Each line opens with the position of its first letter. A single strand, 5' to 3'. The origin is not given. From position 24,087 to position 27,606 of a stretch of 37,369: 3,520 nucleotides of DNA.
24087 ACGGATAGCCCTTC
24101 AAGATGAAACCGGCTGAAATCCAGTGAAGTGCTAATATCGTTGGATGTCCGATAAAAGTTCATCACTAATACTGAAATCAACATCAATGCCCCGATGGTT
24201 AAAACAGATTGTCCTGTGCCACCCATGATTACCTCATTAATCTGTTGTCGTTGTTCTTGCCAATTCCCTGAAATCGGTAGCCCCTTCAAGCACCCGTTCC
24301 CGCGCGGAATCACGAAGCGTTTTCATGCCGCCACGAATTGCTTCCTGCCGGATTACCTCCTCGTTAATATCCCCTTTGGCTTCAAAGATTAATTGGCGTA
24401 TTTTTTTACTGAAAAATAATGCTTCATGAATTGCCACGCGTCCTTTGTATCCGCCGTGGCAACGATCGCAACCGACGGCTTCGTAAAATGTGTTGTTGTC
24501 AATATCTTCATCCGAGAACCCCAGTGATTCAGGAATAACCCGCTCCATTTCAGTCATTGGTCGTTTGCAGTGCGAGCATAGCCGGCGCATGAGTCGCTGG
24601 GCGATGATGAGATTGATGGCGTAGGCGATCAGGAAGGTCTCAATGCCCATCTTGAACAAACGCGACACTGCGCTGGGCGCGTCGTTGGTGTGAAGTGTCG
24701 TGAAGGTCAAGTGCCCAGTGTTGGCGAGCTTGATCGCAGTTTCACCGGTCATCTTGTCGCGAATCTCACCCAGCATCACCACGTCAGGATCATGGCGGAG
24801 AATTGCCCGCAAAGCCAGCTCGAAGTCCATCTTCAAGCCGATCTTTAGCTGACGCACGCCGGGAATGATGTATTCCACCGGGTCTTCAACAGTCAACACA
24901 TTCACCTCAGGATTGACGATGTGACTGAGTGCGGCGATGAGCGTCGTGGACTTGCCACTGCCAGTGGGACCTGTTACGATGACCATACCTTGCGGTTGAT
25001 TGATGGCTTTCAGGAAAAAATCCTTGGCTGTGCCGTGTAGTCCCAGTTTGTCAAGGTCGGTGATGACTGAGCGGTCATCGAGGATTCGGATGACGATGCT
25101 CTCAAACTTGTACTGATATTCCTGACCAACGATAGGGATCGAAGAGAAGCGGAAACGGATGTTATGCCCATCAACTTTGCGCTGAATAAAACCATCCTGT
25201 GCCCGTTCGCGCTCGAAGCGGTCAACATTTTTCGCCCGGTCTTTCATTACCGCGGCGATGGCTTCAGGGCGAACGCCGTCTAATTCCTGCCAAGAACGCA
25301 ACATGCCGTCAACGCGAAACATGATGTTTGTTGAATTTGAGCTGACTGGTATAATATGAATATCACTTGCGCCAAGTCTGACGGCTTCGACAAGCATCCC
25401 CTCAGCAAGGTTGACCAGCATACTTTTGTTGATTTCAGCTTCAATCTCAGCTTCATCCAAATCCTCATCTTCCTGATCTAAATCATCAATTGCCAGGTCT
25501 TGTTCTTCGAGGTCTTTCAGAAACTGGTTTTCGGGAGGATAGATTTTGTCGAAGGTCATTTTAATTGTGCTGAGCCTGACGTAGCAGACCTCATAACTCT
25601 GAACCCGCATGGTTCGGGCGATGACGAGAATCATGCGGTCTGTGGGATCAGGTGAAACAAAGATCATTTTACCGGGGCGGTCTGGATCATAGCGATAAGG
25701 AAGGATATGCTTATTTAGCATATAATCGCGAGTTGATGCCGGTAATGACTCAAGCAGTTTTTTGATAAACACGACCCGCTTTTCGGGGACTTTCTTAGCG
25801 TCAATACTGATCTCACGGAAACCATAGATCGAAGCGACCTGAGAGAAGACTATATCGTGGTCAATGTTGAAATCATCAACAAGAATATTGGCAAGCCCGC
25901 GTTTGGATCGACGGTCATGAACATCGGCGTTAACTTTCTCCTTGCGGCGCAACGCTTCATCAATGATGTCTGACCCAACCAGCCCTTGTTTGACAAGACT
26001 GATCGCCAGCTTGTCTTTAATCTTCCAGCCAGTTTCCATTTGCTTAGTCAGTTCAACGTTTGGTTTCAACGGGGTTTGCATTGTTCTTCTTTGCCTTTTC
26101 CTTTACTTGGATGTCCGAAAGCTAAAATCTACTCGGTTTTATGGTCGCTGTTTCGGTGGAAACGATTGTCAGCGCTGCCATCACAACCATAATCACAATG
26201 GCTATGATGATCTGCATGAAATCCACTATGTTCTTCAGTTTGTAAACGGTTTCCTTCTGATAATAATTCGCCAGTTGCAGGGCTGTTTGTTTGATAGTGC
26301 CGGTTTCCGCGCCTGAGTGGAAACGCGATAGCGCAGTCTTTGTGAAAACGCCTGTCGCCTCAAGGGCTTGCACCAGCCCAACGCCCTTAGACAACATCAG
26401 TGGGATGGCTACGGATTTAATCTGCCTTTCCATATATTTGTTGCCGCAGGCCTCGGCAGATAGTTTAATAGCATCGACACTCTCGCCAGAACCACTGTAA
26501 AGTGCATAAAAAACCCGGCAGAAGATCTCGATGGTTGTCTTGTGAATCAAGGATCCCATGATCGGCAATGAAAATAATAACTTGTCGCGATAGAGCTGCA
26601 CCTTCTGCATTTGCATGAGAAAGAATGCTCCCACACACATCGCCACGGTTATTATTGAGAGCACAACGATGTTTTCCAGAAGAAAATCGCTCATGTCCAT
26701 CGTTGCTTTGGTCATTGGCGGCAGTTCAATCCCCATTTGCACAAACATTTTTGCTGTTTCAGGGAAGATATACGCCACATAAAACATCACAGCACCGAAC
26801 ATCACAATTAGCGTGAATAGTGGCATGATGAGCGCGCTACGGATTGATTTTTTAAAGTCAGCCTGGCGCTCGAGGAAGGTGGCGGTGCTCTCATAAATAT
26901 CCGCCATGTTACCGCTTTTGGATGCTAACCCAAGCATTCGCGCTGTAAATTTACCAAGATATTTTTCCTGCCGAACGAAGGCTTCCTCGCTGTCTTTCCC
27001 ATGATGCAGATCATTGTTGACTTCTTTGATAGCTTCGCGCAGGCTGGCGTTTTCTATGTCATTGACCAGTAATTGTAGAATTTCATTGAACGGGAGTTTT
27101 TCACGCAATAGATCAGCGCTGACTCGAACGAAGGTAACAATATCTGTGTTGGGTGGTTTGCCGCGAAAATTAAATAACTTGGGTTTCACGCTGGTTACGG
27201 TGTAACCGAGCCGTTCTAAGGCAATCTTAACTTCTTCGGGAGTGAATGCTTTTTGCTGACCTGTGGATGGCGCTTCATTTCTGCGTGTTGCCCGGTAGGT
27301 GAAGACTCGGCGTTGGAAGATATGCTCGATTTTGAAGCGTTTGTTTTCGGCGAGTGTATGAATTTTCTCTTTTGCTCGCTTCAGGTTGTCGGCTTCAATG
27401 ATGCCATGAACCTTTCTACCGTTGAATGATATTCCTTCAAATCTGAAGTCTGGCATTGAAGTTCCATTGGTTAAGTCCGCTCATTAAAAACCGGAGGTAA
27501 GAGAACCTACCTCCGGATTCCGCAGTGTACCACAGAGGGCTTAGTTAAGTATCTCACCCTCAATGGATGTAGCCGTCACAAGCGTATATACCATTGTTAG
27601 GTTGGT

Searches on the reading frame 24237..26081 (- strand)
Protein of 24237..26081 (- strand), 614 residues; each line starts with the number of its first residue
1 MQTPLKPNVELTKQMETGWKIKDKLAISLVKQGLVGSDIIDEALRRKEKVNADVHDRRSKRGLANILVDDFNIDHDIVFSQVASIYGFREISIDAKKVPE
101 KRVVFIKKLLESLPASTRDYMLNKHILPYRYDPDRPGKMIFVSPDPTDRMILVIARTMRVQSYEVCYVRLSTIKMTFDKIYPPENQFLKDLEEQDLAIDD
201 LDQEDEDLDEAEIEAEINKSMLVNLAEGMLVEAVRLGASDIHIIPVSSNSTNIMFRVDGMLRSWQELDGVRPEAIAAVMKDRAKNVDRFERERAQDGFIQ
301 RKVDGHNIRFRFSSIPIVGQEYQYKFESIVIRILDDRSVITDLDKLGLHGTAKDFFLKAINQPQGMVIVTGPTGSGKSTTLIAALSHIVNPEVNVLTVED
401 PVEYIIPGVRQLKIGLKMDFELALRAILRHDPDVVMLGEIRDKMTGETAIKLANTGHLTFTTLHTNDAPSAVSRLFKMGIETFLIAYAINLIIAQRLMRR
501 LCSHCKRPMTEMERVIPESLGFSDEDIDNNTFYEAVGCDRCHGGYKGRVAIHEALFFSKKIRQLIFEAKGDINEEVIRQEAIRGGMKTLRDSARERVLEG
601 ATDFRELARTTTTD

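Call 11: search_protein_families(library=pfam, proteins=[window:24237-26081:-], max_evalue=0.01)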
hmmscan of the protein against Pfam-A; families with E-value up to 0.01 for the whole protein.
window:24237-26081:- (614 aa): 6 families
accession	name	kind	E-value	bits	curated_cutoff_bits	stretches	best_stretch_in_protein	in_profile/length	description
PF00437.27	T2SSE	-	1e-101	340.8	24.9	1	219-609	5-370/370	Type II/IV secretion system protein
PF25199.1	nSTAND_NTPase5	-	4.3e-05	23.8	34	1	359-402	36-80/145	Novel STAND NTPase 5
PF13555.12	AAA_29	-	0.00025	21.1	27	1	362-392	20-49/61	P-loop containing region of AAA domain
PF13401.12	AAA_22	-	0.0019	19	27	1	363-404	4-45/130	AAA domain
PF13191.12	AAA_16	-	0.0022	19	32.6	1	358-401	17-60/167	AAA ATPase domain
PF20720.3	nSTAND3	-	0.009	16.2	27.2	0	362-401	15-54/155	Novel STAND NTPase 3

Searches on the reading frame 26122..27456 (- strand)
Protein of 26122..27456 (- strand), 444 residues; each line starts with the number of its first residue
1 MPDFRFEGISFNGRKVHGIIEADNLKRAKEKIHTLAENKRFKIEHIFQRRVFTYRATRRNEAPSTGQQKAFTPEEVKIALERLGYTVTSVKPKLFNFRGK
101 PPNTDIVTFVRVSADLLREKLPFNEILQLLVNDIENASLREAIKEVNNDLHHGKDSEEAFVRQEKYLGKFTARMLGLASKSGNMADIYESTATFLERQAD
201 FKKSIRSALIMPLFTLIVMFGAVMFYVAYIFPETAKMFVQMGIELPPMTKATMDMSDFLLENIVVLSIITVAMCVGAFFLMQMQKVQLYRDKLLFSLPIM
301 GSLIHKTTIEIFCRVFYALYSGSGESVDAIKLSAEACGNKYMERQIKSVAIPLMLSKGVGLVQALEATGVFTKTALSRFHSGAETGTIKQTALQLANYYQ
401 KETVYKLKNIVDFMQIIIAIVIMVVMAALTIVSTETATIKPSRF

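Call 11: search_protein_families(library=pfam, proteins=[window:26122-27456:-], max_evalue=0.01)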
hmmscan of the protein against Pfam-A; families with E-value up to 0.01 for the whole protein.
window:26122-27456:- (444 aa): 1 family
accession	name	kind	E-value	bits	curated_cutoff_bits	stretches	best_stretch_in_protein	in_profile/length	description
PF00482.28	T2SSF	-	9.3e-28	97.1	25.2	2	109-232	1-125/125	Type II secretion system (T2SS), protein F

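Call 39: find_homologous_proteins(query=window:26122-27456:-, max_evalue=1e-30)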
Query window:26122-27456:- (444 aa): 3356 proteins with E <= 1e-30 among 8000 candidates; the best 120 are listed.
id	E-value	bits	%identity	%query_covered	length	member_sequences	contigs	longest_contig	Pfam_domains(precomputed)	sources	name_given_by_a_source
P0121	1.7e-285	964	100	100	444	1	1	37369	PF00482.29,PF28597.1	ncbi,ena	-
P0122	7.0e-218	741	74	100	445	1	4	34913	PF00482.29,PF28597.1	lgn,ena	-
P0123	1.1e-213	727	72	100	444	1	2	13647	PF00482.29,PF28597.1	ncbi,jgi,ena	-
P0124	1.6e-212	724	72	100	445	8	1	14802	PF00482.29,PF28597.1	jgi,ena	-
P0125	3.0e-210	716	70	100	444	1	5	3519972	PF00482.29,PF28597.1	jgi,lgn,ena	-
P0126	5.8e-210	715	72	100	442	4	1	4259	PF00482.29,PF28597.1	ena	-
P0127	1.8e-209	714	71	100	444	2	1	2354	PF00482.29,PF28597.1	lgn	-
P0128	9.1e-206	701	69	100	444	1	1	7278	PF00482.29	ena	-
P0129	1.2e-205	701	69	100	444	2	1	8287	PF00482.29,PF28597.1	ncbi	-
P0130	1.6e-205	701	70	100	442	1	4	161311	PF00482.29,PF28597.1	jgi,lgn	-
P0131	2.7e-205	700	69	100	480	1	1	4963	PF00482.29,PF28597.1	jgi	jgi:type IV pilus assembly protein PilC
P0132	5.4e-205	699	68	100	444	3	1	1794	PF00482.29,PF28597.1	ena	-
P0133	5.6e-205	699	69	100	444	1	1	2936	PF00482.29,PF28597.1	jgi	jgi:type IV pilus assembly protein PilC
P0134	9.2e-205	698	71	99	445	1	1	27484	PF00482.29,PF28597.1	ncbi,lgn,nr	ncbi:type II secretion system F family protein [bacterium]|nr:type II secretion system F family prot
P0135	1.9e-204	697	69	100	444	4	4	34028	PF00482.29,PF28597.1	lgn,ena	-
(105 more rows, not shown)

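Call 40: find_encoding_contigs(protein=P0122, flank=8000, max_places=1)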
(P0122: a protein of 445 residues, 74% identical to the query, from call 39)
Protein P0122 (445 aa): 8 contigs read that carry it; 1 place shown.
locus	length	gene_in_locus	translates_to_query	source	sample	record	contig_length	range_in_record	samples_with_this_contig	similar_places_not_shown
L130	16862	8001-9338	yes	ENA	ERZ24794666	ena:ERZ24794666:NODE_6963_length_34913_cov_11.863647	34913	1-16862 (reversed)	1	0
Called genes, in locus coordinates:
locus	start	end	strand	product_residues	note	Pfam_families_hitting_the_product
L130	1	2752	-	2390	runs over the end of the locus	PF08309:LVIVD, PF08309:LVIVD, PF22073:Cep192_D4 (weak), PF22544:HYDIN_VesB_CFA65-like_Ig (weak), PF12371:TMEM131_like_N (weak), PF22073:Cep192_D4, PF08309:LVIVD, PF18962:Por_Secre_tail, +5 more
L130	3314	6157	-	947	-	PF00672:HAMP, PF00989:PAS, PF08447:PAS_3 (weak), PF13188:PAS_8 (weak), PF13426:PAS_9, PF00512:HisKA (weak), PF02518:HATPase_c, PF00072:Response_reg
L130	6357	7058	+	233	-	PF00072:Response_reg, PF00486:Trans_reg_C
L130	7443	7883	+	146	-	-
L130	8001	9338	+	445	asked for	PF28597:T2SSF_N (faint), PF00482:T2SSF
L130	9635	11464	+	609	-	PF00437:T2SSE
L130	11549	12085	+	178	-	-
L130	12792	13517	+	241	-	-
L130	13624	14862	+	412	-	PF00437:T2SSE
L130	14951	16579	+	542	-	-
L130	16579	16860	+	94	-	?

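Call 41: find_encoding_contigs(protein=P0125, flank=8000, max_places=1)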
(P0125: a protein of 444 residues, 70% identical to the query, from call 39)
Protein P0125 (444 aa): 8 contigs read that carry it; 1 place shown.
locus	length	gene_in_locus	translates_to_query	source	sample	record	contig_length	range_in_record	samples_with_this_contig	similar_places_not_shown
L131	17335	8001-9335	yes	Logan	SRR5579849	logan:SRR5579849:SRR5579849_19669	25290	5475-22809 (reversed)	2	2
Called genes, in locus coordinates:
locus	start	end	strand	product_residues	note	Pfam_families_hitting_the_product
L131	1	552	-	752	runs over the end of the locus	PF01734:Patatin, PF19143:Omp85_2, PF01103:Omp85 (weak)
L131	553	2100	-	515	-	PF00989:PAS (weak), PF13426:PAS_9, PF00512:HisKA, PF14501:HATPase_c_5 (faint), PF02518:HATPase_c, PF13589:HATPase_c_3 (weak)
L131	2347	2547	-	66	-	PF00313:CSD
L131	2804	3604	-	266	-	PF13189:Cytidylate_kin2, PF04972:BON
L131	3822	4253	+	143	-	PF00254:FKBP_C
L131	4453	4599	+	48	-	-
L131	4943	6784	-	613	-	PF00009:GTP_EFTU, PF22042:EF-G_D2, PF03144:GTP_EFTU_D2, PF00679:EFG_C, PF21018:BipA_C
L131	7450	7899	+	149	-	-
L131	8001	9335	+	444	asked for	PF28597:T2SSF_N (faint), PF00482:T2SSF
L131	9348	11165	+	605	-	PF00437:T2SSE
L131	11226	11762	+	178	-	-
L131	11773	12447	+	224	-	-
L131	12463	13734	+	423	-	PF16241:DUF4900 (weak)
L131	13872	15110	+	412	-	PF00437:T2SSE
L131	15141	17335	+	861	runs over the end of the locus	-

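Call 42: find_encoding_contigs(protein=P0130, flank=8000, max_places=1)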
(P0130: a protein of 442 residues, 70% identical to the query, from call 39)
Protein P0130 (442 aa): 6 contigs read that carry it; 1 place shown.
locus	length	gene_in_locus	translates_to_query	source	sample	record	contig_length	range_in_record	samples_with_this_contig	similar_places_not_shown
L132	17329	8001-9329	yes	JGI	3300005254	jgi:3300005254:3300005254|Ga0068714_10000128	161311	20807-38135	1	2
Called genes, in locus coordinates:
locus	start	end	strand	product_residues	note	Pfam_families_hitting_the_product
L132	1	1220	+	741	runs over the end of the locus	PF02922:CBM_48, PF16561:AMPK1_CBM, PF03065:Glyco_hydro_57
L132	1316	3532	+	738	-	PF01547:SBP_bac_1, PF13416:SBP_bac_8, PF00528:BPD_transp_1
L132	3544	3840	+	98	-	-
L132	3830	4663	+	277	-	PF00528:BPD_transp_1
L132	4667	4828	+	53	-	-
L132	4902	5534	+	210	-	-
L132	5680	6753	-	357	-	PF00005:ABC_tran, PF02463:SMC_N (weak), PF13304:AAA_21 (faint), PF17912:OB_MalK, PF08402:TOBE_2, PF03459:TOBE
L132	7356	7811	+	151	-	-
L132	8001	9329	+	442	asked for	PF28597:T2SSF_N (faint), PF00482:T2SSF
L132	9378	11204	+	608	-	PF00437:T2SSE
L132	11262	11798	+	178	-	-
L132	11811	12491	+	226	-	-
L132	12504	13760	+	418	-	PF16241:DUF4900 (weak)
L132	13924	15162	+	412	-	PF00437:T2SSE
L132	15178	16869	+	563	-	PF05137:PilN (faint)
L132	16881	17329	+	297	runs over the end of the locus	-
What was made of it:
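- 15384..27456 (-): Rest of the type IV pilus-like cluster: T2SSF, T2SSE, two unknown genes, a DUF4900-like gene, a second T2SSE ATPase, a PilN-like gene, an unknown gene, a secretin, and REC-HDOD. Same gene order in L130-L132 (calls 40-42).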
